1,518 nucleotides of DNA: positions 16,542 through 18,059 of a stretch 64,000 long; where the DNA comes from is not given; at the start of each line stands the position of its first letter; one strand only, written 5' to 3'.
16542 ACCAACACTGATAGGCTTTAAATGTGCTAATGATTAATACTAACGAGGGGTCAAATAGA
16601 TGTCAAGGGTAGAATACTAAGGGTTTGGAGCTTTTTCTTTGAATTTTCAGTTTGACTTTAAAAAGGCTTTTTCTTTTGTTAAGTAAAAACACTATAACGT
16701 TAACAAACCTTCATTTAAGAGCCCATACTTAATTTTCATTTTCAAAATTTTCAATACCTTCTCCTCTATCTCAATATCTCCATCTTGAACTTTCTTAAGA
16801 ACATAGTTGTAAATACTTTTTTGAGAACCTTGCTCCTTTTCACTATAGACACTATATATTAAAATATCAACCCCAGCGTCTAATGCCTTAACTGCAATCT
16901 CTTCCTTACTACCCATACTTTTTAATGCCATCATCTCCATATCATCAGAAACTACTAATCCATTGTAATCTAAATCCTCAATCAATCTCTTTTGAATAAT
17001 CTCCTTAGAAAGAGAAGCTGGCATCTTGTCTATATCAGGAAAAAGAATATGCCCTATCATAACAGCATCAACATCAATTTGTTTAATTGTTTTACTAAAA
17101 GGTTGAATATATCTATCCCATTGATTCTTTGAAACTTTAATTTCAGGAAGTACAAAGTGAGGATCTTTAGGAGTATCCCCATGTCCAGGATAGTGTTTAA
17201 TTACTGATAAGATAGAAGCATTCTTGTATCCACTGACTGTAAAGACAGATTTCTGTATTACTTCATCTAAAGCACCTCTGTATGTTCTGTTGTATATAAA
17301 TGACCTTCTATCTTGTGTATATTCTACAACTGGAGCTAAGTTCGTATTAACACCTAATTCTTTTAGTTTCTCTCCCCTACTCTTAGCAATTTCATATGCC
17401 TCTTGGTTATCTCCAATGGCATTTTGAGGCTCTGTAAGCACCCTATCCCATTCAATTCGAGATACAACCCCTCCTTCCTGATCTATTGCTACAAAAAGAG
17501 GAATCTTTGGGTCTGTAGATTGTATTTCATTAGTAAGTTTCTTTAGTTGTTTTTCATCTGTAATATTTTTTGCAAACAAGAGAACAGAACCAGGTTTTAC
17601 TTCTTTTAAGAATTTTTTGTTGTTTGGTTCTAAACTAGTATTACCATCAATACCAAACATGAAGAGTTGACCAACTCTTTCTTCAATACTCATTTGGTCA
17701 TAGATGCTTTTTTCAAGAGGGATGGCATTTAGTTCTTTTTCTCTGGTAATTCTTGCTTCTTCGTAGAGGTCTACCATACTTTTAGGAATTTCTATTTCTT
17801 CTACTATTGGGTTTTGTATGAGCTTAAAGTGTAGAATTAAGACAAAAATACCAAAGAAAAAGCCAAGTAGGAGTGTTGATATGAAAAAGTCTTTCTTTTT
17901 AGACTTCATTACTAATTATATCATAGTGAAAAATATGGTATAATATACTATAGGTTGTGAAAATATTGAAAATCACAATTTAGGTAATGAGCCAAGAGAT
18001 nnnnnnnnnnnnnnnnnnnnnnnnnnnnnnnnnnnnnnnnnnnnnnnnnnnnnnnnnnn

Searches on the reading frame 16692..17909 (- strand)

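Call 7: search_protein_families(library=pfam, proteins=[window:16692-17909:-], max_evalue=0.001)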
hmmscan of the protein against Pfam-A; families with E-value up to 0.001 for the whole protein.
window:16692-17909:- (405 aa): 1 family
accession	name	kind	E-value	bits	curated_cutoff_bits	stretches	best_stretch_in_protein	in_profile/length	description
PF00933.27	Glyco_hydro_3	-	2.9e-57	194.9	27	1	75-389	2-314/316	Glycosyl hydrolase family 3 N terminal domain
